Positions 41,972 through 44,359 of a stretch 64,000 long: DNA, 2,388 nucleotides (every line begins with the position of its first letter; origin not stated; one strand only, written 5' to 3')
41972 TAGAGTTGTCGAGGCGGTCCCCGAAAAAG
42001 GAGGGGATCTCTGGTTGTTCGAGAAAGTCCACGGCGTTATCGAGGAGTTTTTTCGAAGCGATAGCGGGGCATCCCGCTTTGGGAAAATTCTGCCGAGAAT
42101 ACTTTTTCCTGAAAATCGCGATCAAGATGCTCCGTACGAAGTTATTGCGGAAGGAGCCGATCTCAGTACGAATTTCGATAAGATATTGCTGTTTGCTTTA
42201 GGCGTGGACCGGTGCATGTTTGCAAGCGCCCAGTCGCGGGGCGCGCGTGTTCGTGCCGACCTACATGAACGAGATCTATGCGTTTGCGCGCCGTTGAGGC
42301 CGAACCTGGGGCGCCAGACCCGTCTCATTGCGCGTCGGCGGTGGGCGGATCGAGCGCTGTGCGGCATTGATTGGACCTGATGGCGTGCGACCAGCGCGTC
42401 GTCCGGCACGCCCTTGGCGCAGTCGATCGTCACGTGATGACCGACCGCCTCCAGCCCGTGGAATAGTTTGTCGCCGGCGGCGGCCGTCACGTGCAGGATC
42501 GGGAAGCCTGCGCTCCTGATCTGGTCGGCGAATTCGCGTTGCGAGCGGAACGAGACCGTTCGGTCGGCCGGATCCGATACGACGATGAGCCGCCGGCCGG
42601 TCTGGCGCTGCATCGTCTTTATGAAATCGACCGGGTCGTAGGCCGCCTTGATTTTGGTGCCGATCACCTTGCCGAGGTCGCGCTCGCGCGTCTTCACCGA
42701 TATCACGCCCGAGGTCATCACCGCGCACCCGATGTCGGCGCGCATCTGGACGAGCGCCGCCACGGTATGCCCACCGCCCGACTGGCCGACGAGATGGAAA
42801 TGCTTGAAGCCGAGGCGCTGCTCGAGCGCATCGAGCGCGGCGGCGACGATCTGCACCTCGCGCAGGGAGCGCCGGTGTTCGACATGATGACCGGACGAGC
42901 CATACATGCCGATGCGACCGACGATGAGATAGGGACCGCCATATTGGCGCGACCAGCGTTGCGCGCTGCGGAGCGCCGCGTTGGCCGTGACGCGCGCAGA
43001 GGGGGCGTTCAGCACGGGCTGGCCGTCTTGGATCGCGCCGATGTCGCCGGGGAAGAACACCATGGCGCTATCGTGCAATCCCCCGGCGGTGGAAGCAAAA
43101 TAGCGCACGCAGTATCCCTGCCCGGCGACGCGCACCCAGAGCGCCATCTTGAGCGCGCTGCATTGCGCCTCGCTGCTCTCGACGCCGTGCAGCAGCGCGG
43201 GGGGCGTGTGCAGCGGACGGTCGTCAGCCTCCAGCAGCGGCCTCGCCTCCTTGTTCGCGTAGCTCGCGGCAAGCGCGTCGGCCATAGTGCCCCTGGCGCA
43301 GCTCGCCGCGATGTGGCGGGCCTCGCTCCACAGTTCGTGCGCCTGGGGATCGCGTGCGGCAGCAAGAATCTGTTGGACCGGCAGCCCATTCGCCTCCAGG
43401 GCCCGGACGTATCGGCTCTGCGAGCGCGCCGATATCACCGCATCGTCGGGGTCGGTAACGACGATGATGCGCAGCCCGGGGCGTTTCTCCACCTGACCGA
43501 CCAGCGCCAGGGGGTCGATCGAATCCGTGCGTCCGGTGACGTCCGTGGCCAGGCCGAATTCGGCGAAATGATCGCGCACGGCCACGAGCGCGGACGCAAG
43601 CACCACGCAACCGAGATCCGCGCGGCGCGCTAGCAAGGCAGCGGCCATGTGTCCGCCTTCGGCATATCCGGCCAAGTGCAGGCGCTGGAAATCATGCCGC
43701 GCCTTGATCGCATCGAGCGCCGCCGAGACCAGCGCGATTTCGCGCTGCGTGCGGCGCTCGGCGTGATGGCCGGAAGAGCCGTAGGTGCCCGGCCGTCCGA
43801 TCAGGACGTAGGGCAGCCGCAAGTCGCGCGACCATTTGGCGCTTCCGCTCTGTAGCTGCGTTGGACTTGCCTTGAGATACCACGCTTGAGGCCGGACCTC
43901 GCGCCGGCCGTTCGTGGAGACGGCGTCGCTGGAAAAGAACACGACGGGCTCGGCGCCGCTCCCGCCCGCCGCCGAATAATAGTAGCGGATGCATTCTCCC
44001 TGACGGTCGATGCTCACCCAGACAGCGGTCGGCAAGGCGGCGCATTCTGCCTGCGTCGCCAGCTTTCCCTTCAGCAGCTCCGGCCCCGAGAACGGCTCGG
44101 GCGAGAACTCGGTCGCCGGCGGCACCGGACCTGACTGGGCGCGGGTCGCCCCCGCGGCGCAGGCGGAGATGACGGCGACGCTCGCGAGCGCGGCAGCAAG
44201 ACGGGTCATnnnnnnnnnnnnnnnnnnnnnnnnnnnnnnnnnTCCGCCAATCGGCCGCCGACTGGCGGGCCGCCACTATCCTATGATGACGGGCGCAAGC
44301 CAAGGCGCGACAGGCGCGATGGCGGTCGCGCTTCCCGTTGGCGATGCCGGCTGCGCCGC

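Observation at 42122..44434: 42-bp perfect direct repeat occurring at the C-terminal end of a secreted tandem α/β-hydrolase gene and again 2.1 kb downstream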

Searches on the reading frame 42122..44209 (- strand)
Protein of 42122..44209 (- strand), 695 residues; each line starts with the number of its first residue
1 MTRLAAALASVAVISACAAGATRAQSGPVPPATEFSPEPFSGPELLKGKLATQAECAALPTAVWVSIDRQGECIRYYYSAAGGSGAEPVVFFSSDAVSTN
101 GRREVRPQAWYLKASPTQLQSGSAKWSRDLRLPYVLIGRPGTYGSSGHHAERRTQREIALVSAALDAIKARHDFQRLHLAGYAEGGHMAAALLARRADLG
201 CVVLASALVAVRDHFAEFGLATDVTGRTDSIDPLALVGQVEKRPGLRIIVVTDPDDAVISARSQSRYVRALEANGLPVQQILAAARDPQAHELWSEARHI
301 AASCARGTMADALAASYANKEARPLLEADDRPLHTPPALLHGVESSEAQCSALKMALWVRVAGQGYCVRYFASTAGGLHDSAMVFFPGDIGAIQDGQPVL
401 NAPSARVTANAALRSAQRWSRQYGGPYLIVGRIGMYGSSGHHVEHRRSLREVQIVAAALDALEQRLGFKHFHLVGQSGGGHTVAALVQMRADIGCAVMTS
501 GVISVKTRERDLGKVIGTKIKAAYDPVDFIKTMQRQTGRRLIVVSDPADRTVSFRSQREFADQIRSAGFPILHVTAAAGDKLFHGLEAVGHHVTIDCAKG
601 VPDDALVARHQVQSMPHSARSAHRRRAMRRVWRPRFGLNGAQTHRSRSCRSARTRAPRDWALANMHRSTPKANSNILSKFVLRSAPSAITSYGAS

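Call 8: search_protein_families(library=pfam, proteins=[window:42122-44209:-], max_evalue=0.1)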
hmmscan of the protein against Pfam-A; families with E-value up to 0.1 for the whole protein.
window:42122-44209:- (695 aa): 5 families
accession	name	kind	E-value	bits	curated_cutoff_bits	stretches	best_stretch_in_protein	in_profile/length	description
PF12146.15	Hydrolase_4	-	3.1e-06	27.1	27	1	158-215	59-117/239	Serine aminopeptidase, S33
PF00561.26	Abhydrolase_1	-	6.1e-06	26.5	25.8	1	454-500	52-101/245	alpha/beta hydrolase fold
PF07859.19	Abhydrolase_3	-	0.0015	18.8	25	0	168-200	64-96/210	alpha/beta hydrolase fold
PF00326.27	Peptidase_S9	-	0.0062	16.5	22.6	0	469-571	64-177/213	Prolyl oligopeptidase family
PF06028.17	DUF915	-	0.045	13.5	22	0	453-485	87-119/255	Alpha/beta hydrolase of unknown function (DUF915)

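Call 11: find_encoding_contigs(protein=window:42125-44209:-, flank=10000, max_places=10)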
Protein window:42125-44209:- (695 aa): no gene with exactly this product is on record in the collection.

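Call 12: find_homologous_proteins(query=window:42125-44209:-, max_evalue=0.001)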
Query window:42125-44209:- (695 aa): 144 proteins with E <= 0.001 among 8000 candidates; the best 120 are listed.
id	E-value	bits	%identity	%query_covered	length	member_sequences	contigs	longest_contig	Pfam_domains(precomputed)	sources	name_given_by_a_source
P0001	0.0e+0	1545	100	100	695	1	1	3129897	PF00561.27,PF12146.16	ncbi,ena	-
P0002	4.1e-242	824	60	86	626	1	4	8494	-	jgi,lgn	jgi:dienelactone hydrolase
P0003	1.8e-225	769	57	89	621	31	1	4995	-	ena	-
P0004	7.4e-224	763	58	86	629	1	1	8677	PF00326.28,PF12697.14,PF00561.27,PF12146.16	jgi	jgi:pimeloyl-ACP methyl ester carboxylesterase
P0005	3.6e-223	761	58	86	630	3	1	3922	PF00326.28,PF12146.16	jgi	jgi:pimeloyl-ACP methyl ester carboxylesterase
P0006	8.9e-223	760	59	89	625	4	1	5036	-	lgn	-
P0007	9.7e-223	760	57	89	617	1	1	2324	PF12146.16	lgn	-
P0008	3.6e-222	758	59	85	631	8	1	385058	PF00561.27,PF12146.16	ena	-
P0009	3.1e-221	755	58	86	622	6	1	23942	PF00326.28,PF00561.27,PF12146.16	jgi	jgi:dienelactone hydrolase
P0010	5.0e-221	754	58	85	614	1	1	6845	PF00561.27,PF12146.16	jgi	jgi:dienelactone hydrolase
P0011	2.1e-220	752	57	88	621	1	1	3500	PF00561.27,PF12146.16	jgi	-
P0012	3.9e-219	748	58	89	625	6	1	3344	-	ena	-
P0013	1.4e-218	746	57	89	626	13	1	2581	-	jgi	jgi:dienelactone hydrolase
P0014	8.3e-218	743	57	89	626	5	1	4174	PF12146.16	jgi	jgi:pimeloyl-ACP methyl ester carboxylesterase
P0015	9.3e-218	743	58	86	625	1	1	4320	PF12146.16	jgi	jgi:pimeloyl-ACP methyl ester carboxylesterase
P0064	2.4e-211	722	55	87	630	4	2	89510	PF12697.14,PF00561.27,PF12146.16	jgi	jgi:pimeloyl-ACP methyl ester carboxylesterase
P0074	2.3e-208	712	56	86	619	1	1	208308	PF00561.27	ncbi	-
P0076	2.1e-207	709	55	86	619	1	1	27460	PF12146.16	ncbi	-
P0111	8.2e-174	598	48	84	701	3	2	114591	-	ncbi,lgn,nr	ncbi:MAG: hypothetical protein JWN71_4826 [Xanthobacteraceae bacterium]|nr:hypothetical protein [Xan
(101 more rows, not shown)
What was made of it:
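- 42335..44209 (-): Homologous part (625 aa) of the tandem α/β-hydrolase. It has an N-terminal signal peptide. The C-terminal half has the invariant GQSGG serine. The N-terminal half has Ala at the nucleophile position. 144 homologues of 610-630 aa at 48-60% identity (call 12).
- Checked: The interval holds one gene, on the minus strand: ATG at 44209, and 695 aa as annotated in the public record (P0001, 100% identity, call 12).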

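Call 13: find_encoding_contigs(protein=P0001, flank=10000, max_places=10)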
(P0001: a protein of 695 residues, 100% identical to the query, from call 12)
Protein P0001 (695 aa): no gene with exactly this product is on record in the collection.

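Call 19: list_cluster_members(proteins=[P0001, P0074, P0076, P0008])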
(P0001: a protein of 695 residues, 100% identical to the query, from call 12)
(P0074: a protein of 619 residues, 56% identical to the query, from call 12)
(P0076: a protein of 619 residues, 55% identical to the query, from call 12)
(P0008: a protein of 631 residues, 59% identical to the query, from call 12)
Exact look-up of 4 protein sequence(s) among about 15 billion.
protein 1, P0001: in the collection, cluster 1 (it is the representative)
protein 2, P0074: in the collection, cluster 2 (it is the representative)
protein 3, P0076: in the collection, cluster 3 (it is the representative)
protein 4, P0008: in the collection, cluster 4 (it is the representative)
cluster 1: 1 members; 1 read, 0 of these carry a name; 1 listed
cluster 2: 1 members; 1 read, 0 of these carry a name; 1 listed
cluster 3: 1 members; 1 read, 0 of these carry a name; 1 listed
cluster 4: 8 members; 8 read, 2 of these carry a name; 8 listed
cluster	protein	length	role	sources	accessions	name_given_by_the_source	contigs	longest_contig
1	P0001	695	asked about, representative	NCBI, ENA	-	-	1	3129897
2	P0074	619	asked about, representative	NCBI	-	-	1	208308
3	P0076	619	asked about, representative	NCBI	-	-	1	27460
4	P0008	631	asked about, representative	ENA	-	-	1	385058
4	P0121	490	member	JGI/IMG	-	pimeloyl-ACP methyl ester carboxylesterase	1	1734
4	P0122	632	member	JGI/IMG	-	dienelactone hydrolase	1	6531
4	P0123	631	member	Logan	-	-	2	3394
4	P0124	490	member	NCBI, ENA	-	-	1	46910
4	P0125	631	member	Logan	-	-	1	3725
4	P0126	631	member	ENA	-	-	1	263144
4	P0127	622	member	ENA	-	-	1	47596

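Call 23: find_encoding_contigs(protein=P0008, flank=6000, max_places=3)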
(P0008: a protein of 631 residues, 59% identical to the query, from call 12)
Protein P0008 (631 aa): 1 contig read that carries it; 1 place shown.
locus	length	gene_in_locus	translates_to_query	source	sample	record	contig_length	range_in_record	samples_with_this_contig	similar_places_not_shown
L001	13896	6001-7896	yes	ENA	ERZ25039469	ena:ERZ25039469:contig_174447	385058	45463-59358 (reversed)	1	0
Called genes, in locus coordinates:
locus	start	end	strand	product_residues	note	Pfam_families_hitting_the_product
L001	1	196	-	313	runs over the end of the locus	PF03401:TctC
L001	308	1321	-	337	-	PF03401:TctC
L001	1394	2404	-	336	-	PF03401:TctC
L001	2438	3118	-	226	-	PF03401:TctC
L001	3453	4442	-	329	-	PF03401:TctC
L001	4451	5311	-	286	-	PF03401:TctC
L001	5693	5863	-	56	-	-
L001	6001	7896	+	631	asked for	PF00561:Abhydrolase_1 (faint), PF12146:Hydrolase_4 (faint)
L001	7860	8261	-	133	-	-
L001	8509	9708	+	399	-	PF02934:GatB_N, PF02637:GatB_Yqey (weak)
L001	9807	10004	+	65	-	PF02637:GatB_Yqey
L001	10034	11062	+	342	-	-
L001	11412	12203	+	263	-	PF02798:GST_N, PF13417:GST_N_3, PF13409:GST_N_2, PF00043:GST_C (weak), PF13410:GST_C_2 (weak)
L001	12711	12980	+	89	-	PF08238:Sel1 (faint)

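Call 24: find_encoding_contigs(protein=P0074, flank=6000, max_places=3)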
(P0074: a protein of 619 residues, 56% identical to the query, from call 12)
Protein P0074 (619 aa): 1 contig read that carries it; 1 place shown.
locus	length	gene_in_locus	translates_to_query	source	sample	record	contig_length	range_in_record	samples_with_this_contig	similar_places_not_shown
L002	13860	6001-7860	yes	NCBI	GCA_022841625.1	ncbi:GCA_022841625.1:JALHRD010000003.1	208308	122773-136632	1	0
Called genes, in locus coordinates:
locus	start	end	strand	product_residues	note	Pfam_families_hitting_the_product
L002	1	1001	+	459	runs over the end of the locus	PF00078:RVT_1, PF08388:GIIM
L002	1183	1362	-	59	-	-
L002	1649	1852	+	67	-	-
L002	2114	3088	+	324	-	-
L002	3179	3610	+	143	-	PF07370:DUF1489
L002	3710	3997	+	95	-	PF02686:GatC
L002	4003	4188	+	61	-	-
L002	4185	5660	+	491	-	PF01425:Amidase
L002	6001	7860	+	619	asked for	PF00561:Abhydrolase_1 (faint)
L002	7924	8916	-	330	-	PF03401:TctC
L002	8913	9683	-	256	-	PF13531:SBP_bac_11, PF01547:SBP_bac_1 (faint)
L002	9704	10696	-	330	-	PF03401:TctC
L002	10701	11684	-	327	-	PF03401:TctC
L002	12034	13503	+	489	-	PF02934:GatB_N, PF02637:GatB_Yqey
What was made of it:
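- A convergent TctC-hydrolase pair also exists in L002 (call 24).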
